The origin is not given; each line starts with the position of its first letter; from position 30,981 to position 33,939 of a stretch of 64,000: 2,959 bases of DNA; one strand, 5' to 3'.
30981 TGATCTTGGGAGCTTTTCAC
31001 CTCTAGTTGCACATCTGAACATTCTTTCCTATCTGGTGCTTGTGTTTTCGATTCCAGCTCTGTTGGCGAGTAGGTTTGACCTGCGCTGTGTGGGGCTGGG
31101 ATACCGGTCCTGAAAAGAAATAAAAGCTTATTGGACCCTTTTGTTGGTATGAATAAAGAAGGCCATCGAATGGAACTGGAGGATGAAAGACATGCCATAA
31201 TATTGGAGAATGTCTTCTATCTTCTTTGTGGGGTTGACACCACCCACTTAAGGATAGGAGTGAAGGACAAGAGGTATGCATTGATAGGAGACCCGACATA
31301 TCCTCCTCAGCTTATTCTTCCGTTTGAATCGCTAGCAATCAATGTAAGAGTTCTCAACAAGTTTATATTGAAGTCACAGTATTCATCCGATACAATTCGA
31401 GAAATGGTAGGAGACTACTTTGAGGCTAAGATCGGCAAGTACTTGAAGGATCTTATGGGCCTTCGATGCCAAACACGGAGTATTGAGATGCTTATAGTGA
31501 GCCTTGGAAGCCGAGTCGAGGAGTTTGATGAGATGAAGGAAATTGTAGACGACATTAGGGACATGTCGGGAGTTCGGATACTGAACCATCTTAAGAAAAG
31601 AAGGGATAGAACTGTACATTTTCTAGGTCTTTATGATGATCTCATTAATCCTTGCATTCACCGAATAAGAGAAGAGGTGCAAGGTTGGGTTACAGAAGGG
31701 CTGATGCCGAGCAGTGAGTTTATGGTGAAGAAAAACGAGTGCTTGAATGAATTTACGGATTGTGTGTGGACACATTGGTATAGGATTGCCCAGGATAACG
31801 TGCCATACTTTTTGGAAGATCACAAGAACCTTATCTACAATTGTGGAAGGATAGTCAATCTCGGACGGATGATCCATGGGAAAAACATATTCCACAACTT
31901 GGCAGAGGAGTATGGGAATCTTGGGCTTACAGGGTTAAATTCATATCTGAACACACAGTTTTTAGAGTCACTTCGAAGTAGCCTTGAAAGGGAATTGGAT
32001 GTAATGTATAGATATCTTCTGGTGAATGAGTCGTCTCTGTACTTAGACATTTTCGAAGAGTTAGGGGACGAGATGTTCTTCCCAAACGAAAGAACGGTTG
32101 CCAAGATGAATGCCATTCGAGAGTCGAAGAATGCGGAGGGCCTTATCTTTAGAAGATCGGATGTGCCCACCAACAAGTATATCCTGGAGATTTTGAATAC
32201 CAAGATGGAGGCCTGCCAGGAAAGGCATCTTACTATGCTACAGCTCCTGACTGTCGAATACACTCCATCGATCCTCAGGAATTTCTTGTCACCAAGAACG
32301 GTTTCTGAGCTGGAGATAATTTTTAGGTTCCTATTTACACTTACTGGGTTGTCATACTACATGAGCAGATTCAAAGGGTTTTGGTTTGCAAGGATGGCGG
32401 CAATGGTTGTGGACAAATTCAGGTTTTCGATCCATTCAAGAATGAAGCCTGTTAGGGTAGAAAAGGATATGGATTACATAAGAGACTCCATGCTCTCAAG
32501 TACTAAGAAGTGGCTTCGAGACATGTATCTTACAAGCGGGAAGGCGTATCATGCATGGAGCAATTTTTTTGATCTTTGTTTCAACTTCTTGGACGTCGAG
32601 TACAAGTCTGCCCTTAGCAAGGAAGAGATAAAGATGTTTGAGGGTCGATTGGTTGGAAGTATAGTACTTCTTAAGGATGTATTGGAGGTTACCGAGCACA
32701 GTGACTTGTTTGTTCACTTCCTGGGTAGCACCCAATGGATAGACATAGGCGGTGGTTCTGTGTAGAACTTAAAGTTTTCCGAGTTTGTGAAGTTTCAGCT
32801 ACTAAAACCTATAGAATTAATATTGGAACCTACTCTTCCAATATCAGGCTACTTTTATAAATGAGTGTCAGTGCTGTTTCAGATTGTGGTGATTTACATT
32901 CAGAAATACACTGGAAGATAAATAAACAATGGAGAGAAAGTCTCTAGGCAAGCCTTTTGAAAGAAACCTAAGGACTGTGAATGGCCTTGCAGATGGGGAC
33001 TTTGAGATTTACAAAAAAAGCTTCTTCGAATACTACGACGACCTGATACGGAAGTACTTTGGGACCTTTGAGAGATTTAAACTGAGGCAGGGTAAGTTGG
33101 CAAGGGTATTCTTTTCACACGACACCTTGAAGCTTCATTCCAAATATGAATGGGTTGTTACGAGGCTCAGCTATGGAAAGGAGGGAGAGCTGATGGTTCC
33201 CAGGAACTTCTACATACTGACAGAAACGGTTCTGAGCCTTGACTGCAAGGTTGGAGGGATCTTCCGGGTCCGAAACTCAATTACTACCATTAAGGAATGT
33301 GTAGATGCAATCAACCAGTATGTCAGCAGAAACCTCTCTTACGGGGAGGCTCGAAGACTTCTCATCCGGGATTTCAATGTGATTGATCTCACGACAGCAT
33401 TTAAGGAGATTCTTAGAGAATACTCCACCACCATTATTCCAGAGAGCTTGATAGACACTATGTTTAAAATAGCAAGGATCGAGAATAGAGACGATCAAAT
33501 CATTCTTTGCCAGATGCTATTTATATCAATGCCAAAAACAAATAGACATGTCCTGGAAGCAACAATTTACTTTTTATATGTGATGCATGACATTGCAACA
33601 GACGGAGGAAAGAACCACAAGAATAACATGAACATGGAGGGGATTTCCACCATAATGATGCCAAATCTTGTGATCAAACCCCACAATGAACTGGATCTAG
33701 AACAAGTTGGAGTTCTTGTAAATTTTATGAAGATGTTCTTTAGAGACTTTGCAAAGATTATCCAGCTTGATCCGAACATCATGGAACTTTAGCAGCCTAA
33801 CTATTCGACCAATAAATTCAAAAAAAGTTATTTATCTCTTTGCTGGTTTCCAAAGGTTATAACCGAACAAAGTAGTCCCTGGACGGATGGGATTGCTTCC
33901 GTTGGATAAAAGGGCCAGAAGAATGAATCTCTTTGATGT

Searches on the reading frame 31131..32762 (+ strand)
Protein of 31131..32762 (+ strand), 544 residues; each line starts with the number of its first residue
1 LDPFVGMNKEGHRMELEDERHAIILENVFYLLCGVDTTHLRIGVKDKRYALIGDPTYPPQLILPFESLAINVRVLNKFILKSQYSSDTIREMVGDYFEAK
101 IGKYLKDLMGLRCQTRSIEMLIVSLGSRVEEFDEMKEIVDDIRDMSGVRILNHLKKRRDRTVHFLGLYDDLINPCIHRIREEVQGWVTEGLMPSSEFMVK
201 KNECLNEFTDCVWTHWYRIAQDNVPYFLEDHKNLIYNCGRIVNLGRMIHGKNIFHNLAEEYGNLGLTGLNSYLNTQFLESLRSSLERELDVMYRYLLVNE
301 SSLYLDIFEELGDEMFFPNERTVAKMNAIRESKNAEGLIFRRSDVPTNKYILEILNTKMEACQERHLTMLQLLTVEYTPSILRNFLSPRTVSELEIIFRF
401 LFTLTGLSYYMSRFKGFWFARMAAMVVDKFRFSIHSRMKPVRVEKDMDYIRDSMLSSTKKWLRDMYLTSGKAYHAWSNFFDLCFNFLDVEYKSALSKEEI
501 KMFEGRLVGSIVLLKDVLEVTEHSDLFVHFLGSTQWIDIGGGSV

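Call 30: search_protein_families(library=pfam, proteins=[window:31131-32762:+], max_evalue=0.001)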
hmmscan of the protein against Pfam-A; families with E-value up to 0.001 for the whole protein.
window:31131-32762:+ (544 aa): 1 family
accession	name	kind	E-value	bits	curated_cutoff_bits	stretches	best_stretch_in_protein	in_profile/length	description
PF17681.6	GCP_N_terminal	-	9.7e-17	61.9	29.4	1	25-295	1-285/297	Gamma tubulin complex component N-terminal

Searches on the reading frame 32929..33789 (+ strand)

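Call 30: search_protein_families(library=pfam, proteins=[window:32929-33789:+], max_evalue=0.001)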
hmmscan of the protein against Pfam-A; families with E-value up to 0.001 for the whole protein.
window:32929-33789:+ (287 aa): 1 family
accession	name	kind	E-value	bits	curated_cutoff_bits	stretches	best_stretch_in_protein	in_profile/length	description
PF00620.32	RhoGAP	-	2.5e-27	96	24.5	1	91-251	1-147/148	RhoGAP domain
